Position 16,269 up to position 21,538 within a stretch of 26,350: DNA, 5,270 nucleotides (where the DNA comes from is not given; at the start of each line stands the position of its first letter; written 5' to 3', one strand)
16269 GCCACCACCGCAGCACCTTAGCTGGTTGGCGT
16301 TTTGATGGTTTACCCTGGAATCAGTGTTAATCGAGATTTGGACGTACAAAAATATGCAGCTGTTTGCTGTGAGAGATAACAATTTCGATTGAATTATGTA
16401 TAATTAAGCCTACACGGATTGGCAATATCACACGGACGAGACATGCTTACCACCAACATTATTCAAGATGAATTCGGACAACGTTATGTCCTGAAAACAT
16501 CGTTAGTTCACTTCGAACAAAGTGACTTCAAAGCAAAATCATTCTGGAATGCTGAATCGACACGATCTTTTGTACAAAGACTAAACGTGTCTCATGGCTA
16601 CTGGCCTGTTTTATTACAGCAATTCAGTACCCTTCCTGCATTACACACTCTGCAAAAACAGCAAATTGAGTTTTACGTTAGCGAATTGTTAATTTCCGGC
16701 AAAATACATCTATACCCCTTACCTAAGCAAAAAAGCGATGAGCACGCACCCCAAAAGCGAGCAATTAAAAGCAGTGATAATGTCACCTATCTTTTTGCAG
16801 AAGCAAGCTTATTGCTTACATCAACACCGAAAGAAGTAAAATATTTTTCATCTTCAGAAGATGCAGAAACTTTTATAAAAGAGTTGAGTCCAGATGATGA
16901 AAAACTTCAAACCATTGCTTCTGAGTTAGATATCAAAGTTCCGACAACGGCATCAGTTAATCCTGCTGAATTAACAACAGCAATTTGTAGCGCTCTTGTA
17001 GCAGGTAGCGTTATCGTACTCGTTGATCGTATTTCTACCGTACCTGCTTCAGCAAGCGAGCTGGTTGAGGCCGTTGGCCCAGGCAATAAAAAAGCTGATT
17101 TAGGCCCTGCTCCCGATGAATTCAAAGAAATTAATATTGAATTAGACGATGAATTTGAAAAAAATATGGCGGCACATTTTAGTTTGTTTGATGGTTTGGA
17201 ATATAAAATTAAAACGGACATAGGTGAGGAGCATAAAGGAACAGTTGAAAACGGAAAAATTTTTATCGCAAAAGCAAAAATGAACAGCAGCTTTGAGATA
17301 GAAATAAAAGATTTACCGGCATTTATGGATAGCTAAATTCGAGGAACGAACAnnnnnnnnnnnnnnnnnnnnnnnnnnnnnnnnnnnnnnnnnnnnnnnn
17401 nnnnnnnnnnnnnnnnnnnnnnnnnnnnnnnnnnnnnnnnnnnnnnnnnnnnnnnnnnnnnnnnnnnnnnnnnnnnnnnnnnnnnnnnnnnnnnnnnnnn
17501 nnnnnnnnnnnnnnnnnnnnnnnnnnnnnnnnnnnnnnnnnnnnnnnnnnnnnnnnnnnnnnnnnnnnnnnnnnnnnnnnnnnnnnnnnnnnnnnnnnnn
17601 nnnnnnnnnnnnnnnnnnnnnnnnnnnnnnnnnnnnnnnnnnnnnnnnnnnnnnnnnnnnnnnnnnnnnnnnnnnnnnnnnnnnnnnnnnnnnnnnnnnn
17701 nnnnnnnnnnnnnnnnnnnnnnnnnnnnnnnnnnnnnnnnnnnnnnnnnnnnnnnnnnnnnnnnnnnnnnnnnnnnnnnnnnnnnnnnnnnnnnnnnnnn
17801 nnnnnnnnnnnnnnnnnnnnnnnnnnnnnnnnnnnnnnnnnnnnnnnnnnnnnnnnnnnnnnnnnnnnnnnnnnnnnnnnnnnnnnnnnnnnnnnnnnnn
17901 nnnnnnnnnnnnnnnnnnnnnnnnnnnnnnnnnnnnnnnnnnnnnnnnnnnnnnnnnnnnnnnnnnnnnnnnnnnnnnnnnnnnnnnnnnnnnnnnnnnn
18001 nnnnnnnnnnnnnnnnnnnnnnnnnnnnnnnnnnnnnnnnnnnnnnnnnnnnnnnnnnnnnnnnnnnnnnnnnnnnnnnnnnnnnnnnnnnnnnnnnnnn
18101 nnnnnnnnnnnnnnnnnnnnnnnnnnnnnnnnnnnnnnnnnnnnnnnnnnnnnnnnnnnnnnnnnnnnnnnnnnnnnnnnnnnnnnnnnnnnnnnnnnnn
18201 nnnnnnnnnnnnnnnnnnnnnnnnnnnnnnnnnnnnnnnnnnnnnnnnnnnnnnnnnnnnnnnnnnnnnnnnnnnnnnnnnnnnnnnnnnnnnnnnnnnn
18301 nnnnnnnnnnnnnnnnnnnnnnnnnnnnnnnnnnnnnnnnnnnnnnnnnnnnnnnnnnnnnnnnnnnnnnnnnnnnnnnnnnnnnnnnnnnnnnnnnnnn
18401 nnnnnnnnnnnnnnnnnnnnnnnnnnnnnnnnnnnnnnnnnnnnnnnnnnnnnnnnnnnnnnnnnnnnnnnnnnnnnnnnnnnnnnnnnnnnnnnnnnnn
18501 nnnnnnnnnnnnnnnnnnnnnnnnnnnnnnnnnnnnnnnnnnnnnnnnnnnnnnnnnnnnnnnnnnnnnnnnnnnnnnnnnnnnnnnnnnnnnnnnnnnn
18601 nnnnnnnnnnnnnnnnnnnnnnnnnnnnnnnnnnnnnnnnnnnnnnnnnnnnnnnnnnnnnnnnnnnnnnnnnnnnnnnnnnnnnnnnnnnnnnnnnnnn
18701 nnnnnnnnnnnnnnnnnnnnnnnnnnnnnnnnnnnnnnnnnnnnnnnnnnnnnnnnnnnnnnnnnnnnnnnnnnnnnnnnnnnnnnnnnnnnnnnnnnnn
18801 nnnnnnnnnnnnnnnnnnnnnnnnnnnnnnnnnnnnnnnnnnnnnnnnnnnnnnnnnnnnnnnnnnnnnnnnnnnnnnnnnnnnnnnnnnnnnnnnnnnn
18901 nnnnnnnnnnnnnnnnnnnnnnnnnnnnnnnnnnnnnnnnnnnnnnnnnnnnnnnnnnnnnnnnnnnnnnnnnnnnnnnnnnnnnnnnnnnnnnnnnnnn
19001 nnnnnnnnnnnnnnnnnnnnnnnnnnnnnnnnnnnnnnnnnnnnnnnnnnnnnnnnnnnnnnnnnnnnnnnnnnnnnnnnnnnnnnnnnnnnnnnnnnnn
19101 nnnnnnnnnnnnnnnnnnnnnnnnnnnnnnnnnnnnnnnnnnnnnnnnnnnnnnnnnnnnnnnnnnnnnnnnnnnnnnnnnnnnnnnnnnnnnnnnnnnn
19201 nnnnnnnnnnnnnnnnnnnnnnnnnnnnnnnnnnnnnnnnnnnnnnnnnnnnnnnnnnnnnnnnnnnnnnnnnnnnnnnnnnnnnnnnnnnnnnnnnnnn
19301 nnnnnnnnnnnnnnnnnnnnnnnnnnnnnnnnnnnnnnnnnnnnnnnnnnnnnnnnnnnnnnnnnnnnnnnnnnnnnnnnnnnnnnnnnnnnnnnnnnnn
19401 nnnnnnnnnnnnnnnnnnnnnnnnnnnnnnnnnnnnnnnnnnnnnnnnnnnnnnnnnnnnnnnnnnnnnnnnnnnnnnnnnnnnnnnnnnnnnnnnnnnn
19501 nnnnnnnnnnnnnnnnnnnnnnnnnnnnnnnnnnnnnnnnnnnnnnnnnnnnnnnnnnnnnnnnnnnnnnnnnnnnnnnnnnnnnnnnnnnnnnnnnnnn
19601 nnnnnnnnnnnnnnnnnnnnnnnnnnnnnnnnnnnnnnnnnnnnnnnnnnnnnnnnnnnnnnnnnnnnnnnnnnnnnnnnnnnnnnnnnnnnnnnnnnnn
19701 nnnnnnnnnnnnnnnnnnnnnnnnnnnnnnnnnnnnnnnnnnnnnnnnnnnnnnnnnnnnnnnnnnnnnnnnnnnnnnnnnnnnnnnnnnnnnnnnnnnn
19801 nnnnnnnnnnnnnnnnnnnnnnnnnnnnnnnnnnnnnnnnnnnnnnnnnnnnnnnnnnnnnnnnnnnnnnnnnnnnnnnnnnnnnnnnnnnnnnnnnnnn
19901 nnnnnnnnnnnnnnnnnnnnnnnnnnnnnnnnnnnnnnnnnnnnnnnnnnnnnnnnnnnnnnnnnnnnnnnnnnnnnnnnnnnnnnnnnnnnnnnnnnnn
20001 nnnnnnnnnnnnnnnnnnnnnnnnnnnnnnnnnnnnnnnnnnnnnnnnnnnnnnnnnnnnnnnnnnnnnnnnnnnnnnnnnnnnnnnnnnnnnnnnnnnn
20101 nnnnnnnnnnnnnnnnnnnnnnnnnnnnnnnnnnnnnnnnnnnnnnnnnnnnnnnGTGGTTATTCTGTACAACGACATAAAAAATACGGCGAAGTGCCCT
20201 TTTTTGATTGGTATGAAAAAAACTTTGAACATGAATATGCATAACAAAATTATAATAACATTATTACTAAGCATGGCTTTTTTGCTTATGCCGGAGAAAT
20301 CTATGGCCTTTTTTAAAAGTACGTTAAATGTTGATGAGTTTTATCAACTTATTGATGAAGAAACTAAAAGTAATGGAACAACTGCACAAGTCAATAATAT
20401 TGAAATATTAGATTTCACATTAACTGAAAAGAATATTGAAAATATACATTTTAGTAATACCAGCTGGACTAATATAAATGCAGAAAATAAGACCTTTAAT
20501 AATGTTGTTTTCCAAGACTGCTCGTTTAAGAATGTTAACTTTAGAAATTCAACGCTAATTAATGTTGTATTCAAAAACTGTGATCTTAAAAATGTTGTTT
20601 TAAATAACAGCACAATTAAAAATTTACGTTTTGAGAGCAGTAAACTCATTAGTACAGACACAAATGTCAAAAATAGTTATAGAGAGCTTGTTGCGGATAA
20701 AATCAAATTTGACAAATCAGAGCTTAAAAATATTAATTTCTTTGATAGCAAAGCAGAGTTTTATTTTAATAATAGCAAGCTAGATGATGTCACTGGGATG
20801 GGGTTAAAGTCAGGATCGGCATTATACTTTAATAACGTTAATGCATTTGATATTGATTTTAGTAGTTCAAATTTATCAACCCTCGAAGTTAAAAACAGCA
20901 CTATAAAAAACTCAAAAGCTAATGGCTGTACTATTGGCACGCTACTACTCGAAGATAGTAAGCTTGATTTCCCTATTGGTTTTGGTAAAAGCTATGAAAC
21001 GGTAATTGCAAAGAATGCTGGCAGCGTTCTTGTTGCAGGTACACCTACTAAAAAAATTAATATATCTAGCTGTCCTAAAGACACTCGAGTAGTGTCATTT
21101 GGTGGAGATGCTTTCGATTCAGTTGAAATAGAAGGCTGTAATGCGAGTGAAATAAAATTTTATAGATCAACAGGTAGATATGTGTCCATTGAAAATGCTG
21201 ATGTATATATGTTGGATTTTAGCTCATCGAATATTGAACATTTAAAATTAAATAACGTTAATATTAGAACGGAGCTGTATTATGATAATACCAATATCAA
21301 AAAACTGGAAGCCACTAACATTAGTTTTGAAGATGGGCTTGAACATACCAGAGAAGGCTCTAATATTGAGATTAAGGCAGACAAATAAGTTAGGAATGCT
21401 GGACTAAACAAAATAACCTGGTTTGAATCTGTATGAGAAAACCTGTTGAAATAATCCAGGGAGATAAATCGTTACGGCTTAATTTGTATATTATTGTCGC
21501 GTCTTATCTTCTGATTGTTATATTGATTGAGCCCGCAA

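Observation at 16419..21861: Uncharacterised coupled operon: orphan 305-aa protein, 963-aa metallophosphoesterase-core protein, secreted pentapeptide-repeat protein and small membrane protein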

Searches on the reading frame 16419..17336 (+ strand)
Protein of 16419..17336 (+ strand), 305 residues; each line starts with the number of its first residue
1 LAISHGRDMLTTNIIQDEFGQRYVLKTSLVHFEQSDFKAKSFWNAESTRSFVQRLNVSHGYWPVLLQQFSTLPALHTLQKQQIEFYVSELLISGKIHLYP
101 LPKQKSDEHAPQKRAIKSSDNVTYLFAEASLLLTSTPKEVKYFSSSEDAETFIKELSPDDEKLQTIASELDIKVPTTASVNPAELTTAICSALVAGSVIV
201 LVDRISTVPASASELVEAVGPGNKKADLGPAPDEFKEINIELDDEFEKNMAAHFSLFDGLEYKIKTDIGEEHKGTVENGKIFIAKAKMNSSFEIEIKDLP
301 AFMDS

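Call 3: search_protein_families(library=pfam, proteins=[window:16419-17336:+], max_evalue=1)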
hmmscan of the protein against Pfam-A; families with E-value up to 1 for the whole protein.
window:16419-17336:+ (305 aa): 0 families

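Call 4: search_protein_families(library=padloc, proteins=[window:16419-17336:+], max_evalue=1)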
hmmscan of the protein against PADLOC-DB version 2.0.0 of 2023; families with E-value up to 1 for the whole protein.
window:16419-17336:+ (305 aa): 1 family
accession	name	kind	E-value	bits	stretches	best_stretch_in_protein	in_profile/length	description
PDLC02931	PRTase_III-A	-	0.015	12.9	1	89-150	75-130/267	-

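Call 5: search_protein_families(library=ncbifam, proteins=[window:16419-17336:+], max_evalue=1)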
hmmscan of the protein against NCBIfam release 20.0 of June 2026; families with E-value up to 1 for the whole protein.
window:16419-17336:+ (305 aa): 0 families

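Call 35: find_homologous_proteins(query=window:16443-17336:+)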
Query window:16443-17336:+ (297 aa): 26 proteins with E <= 0.001 among 1327 candidates.
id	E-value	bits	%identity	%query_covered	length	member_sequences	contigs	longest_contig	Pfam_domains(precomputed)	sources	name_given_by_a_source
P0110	3.1e-189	645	100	100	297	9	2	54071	-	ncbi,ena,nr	ncbi:MAG: hypothetical protein KAT06_09185 [Gammaproteobacteria bacterium]|nr:hypothetical protein [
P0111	1.8e-175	600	92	100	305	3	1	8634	-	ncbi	-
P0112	7.0e-170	582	89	100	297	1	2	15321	-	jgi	-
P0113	1.8e-169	580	89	100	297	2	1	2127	-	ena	-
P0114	2.3e-166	570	86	100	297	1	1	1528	-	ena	-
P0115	4.3e-165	566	87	100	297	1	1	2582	-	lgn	-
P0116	1.9e-161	554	84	100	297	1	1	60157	-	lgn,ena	-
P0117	1.9e-159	547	84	100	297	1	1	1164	-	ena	-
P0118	4.7e-150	517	80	100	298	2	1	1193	-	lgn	-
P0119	7.0e-148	509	77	100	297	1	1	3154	-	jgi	jgi:hypothetical protein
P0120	1.0e-147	509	79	100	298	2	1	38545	-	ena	-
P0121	1.3e-145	502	76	100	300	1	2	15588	-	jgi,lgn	jgi:hypothetical protein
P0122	1.6e-144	498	77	100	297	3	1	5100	-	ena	-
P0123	3.1e-144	497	77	100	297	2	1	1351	-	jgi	-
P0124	1.6e-143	495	75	100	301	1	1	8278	-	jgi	-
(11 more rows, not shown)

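Call 59: predict_structure(alignment_id=A4)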
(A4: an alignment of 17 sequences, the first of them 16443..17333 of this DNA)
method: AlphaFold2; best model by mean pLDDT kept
length: 297 residues; sequences in the alignment: 17
mean_pLDDT: 73.9   pTM: 0.52
mean pLDDT of the five models: 73.9, 72.3, 71.5, 71.3, 70.7
residues with pLDDT >= 90: 25; 70-90: 183; 50-70: 51; < 50: 38
segments of 3 or more residues with pLDDT < 50: 1-3, 99-101, 198-224, 241-243
pLDDT, mean of each block of 10 residues (from residue 1): 68 84 64 88 88 82 72 89 89 67 73 84 78 88 89 87 82 84 88 67 32 30 56 63 59 78 79 73 72 59
secondary structure, 60 per line:
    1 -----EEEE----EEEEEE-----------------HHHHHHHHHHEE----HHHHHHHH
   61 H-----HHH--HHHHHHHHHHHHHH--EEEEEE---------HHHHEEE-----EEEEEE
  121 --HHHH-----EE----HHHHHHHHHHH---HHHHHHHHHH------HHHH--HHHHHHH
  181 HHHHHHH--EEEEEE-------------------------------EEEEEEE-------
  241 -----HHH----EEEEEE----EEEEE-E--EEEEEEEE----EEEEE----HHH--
elements in order: E6-9 E14-19 H37-46 H53-61 H72-85 E88-93 H103-106 E107-109 E115-120 H123-126 H138-148 H152-161 H168-171 H174-187 E190-195 E227-233 E253-258 E263-267 E272-279 E284-288

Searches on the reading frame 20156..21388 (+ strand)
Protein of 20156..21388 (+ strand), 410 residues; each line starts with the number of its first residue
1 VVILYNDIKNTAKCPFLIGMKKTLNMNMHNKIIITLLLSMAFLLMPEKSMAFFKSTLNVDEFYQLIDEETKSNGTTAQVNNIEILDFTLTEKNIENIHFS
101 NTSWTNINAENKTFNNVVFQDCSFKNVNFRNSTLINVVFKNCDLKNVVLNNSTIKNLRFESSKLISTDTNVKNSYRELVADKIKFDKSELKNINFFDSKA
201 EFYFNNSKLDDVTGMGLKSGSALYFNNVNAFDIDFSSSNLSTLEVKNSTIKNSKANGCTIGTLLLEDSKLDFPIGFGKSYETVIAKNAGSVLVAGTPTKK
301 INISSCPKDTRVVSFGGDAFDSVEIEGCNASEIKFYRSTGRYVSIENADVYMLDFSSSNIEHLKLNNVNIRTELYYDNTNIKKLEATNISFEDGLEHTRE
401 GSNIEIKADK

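Call 3: search_protein_families(library=pfam, proteins=[window:20156-21388:+], max_evalue=1)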
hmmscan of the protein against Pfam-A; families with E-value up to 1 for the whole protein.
window:20156-21388:+ (410 aa): 5 families
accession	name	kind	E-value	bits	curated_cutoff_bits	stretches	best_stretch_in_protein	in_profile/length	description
PF13599.13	Pentapeptide_4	-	4.2e-19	68.8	38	3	113-195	2-78/78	Pentapeptide repeat region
PF13576.12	Pentapeptide_3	-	9.3e-10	39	27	2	119-162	1-47/48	Pentapeptide repeats (9 copies)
PF00805.28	Pentapeptide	-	1.8e-07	31.1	20.2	2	114-151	3-40/40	Pentapeptide repeats (8 copies)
PF23894.2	LD_SV2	-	3.6e-07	30.9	29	1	78-159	7-92/92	SV2A/B/C luminal domain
PF13847.12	Methyltransf_31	-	0.57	10.3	27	0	107-158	46-99/145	Methyltransferase domain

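Call 4: search_protein_families(library=padloc, proteins=[window:20156-21388:+], max_evalue=1)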
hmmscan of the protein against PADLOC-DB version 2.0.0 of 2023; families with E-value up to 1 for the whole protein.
window:20156-21388:+ (410 aa): 0 families

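Call 5: search_protein_families(library=ncbifam, proteins=[window:20156-21388:+], max_evalue=1)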
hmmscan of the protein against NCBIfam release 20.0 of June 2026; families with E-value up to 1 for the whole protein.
window:20156-21388:+ (410 aa): 12 families
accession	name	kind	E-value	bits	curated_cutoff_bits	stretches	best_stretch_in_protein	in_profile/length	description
NF051894.1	anti_phage_HalA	equivalog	1e-06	28.2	250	1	75-153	49-128/338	anti-phage Hailong system effector protein HalA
NF033086.2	penta_rpt_Qnr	equivalog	2.9e-05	23.9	240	1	88-182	11-105/211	Qnr family pentapeptide repeat protein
NF047416.1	penta_HetL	equivalog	0.00024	20.6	260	1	73-181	74-182/218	heterocyst differentiation pentapeptide repeat protein HetL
TIGR01299.1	synapt_SV2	subfamily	0.00032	18.7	637.3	1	78-163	491-580/742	synaptic vesicle protein SV2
NF052603.1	penta_Alr5209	equivalog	0.0031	17.6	125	0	81-160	17-96/113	Alr5209 family pentapeptide repeat protein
NF000349.1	mfpA_AE000516.2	equivalog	0.0046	16.8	360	1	115-161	25-71/183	pentapeptide repeat protein MfpA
NF000421.1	penta_rpt_QnrVC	exception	0.014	15.4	460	1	103-170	12-80/218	QnrVC family quinolone resistance pentapeptide repeat protein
NF000420.1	penta_rpt_QnrB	exception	0.022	14.7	460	1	88-252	14-183/214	QnrB family quinolone resistance pentapeptide repeat protein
NF033375.2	penta_rpt_QnrE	exception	0.024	14.6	480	1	89-260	15-191/214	QnrE family quinolone resistance pentapeptide repeat protein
NF000056.3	penta_rpt_QnrS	exception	0.085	12.5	460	1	108-203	17-105/218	QnrS family quinolone resistance pentapeptide repeat protein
NF012151.0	penta_rpt_QnrAS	exception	0.28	11.2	490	0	98-199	7-103/218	QnrAS family quinolone resistance pentapeptide repeat protein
NF038182.1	penta_rpt_SmQnr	exception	0.37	10.6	460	1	89-251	16-183/215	SmQnr family pentapeptide repeat protein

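Call 40: search_protein_families(library=pfam, alignment_id=A5, max_evalue=0.001)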
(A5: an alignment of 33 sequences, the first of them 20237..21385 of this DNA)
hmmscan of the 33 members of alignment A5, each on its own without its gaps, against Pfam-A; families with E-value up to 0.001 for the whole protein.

A. member 1, window:20237-21385:+ (383 aa): 4 families
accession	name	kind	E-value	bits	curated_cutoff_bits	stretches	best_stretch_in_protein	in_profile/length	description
PF13599.13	Pentapeptide_4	-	3.3e-19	69.2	38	1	86-168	2-78/78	Pentapeptide repeat region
PF13576.12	Pentapeptide_3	-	7e-10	39.4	27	2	92-135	1-47/48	Pentapeptide repeats (9 copies)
PF00805.28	Pentapeptide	-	3.5e-09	36.5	20.2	1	87-124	3-40/40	Pentapeptide repeats (8 copies)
PF23894.2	LD_SV2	-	3.8e-07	30.8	29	1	51-132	7-92/92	SV2A/B/C luminal domain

B. families by the number of members that match (of 33 scanned): 5 families
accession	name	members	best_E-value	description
PF13599.13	Pentapeptide_4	31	7.8e-35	Pentapeptide repeat region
PF13576.12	Pentapeptide_3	28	3.8e-18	Pentapeptide repeats (9 copies)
PF23894.2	LD_SV2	22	1.6e-11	SV2A/B/C luminal domain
PF00805.28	Pentapeptide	21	9.2e-21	Pentapeptide repeats (8 copies)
PF13229.12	Beta_helix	6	5.3e-09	Right handed beta helix region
